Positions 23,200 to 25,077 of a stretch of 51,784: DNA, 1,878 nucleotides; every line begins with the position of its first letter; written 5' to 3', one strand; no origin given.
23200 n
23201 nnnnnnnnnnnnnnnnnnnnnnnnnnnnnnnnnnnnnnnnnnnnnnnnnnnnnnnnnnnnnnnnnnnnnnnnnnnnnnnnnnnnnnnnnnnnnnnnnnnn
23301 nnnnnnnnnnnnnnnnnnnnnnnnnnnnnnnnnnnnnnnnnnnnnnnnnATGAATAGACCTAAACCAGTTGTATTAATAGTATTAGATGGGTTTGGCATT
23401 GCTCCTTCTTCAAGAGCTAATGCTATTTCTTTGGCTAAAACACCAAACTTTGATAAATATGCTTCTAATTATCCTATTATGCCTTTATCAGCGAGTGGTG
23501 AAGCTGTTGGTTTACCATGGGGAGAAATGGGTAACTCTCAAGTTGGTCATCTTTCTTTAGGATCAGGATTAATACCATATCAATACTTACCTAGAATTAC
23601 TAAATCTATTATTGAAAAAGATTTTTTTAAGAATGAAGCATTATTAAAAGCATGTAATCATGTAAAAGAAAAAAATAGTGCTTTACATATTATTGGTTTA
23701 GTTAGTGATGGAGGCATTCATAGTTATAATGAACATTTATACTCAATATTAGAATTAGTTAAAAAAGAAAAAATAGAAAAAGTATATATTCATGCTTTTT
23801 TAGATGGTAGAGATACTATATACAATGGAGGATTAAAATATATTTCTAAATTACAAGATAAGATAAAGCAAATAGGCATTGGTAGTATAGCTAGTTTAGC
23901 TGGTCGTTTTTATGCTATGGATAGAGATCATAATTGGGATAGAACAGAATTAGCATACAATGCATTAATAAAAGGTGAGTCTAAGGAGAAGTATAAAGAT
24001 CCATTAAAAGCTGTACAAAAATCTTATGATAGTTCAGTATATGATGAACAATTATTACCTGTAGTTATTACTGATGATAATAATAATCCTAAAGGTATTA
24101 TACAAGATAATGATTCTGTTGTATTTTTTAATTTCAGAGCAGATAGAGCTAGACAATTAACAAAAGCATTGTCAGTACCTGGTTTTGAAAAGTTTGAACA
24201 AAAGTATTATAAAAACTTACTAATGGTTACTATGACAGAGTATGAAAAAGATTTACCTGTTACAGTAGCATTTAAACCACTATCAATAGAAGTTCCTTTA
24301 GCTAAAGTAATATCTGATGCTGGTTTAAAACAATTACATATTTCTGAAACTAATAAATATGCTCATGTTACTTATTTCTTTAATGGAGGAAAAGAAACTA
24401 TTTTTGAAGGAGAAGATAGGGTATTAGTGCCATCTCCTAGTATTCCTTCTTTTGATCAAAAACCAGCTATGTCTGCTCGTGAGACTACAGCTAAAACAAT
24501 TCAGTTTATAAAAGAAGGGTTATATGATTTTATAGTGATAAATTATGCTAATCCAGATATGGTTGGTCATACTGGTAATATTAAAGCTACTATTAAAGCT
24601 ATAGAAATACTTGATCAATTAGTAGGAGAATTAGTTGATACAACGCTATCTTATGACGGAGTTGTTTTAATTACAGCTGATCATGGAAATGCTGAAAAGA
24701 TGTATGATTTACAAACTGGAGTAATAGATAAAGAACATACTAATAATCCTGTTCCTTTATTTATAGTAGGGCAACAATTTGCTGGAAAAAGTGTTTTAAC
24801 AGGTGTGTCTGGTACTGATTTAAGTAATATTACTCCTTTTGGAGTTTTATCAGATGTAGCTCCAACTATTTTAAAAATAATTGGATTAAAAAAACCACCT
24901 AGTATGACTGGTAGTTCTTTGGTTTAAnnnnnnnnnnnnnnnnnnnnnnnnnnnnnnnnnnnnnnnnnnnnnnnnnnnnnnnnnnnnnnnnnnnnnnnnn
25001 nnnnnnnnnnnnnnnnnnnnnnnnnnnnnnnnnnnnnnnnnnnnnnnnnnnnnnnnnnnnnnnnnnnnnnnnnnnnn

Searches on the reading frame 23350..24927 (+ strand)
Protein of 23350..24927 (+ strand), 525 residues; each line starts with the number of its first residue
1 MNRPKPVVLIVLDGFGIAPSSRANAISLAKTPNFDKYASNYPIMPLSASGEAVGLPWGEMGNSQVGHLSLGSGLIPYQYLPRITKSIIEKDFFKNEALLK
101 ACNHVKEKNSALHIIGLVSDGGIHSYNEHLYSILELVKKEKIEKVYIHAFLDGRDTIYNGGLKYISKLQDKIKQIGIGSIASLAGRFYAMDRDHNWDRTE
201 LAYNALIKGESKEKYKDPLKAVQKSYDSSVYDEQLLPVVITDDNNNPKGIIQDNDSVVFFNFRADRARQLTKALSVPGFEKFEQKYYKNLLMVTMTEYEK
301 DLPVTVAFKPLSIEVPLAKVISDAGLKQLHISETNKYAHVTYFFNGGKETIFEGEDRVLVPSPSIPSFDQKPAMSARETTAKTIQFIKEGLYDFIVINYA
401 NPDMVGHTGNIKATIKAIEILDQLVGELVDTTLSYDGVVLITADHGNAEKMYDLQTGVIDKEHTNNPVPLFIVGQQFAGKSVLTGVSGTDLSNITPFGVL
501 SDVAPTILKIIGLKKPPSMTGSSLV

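Call 45: search_protein_families(library=ncbifam, proteins=[window:23350-24927:+], max_evalue=0.00001)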
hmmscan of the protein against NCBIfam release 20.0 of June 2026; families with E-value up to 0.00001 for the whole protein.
window:23350-24927:+ (525 aa): 9 families
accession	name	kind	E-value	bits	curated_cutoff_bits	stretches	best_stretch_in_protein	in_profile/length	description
TIGR01307.1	pgm_bpd_ind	equivalog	2.8e-186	619.9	330.65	1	5-525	1-504/504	2,3-bisphosphoglycerate-independent phosphoglycerate mutase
NF003897.0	PRK05434.1-5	equivalog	2.5e-156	521.2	862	1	4-524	5-510/514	2,3-bisphosphoglycerate-independent phosphoglycerate mutase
TIGR00306.2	apgM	subfamily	3.6e-17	62.4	320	1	378-476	278-369/403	2,3-bisphosphoglycerate-independent phosphoglycerate mutase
NF003104.0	PRK04024.1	equivalog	2.3e-13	49.7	489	1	375-477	279-370/412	2,3-bisphosphoglycerate-independent phosphoglycerate mutase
NF003160.0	PRK04135.1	equivalog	2.5e-10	39.6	468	0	381-476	275-360/403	2,3-bisphosphoglycerate-independent phosphoglycerate mutase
TIGR02535.1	hyp_Hser_kinase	hypoth_equivalog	8.2e-10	38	446.3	1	392-476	285-363/397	proposed homoserine kinase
NF003766.0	PRK05362.1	equivalog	1.4e-09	37.3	256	1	374-491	261-372/396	phosphopentomutase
NF003242.0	PRK04200.1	equivalog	1.1e-08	34.4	426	1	384-482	278-367/395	cofactor-independent phosphoglycerate mutase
NF009049.0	PRK12383.1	equivalog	2.3e-08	33.4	254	1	378-516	273-391/408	phosphopentomutase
